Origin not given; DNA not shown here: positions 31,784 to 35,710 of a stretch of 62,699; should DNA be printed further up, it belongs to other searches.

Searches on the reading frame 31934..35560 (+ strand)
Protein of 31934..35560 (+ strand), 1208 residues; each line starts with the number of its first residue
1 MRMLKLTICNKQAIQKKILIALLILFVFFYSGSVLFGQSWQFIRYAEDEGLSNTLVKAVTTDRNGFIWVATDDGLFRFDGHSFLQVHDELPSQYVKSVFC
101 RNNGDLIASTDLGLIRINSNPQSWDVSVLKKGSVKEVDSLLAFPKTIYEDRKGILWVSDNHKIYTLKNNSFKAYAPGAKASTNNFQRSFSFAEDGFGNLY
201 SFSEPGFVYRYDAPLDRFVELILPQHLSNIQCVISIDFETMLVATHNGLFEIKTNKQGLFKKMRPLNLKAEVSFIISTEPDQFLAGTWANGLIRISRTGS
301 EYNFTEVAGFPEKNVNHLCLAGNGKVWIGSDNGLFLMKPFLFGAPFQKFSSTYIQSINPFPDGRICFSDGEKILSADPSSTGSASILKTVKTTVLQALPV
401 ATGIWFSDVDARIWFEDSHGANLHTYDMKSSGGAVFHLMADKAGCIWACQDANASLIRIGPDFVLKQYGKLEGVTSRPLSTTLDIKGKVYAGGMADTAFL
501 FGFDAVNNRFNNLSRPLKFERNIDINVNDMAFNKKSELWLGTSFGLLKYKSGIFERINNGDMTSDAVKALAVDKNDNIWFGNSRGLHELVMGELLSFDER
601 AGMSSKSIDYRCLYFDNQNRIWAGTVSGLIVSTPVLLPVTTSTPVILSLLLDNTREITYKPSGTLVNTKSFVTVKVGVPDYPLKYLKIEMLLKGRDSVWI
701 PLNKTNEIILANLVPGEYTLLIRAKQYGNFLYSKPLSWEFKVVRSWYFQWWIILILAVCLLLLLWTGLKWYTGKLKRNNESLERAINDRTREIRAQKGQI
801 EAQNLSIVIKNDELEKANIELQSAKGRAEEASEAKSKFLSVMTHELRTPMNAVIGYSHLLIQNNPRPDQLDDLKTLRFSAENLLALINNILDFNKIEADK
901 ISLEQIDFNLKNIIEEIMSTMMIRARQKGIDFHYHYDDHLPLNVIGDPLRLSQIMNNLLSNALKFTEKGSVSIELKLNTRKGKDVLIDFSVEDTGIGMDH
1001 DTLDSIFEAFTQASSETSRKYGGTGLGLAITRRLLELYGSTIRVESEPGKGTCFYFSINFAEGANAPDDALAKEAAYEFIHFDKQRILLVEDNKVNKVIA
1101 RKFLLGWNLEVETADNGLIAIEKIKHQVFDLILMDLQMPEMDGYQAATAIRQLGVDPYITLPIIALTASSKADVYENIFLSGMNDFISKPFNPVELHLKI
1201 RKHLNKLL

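Call 65: search_protein_families(library=pfam, proteins=[window:31934-35560:+], max_evalue=0.001)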
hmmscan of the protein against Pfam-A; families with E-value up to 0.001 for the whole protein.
window:31934-35560:+ (1208 aa): 6 families
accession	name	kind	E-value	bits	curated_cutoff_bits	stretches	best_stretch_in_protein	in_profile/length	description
PF02518.31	HATPase_c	-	9e-30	103.8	26.4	1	946-1060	1-109/111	Histidine kinase-, DNA gyrase B-, and HSP90-like ATPase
PF00072.30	Response_reg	-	4.5e-25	88.4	30.2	1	1087-1200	1-110/111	Response regulator receiver domain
PF07494.17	Reg_prop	-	2.6e-22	76.5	20.4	0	50-73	1-24/24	Two component regulator propeller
PF00512.31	HisKA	-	3.8e-16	59.3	26.9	1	834-898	1-65/66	His Kinase A (phospho-acceptor) domain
PF07495.19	Y_Y_Y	-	4.9e-05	23.6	26.6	1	692-742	14-64/65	Y_Y_Y domain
PF13589.12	HATPase_c_3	-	0.00037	21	25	1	971-1031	20-80/137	Histidine kinase-, DNA gyrase B-, and HSP90-like ATPase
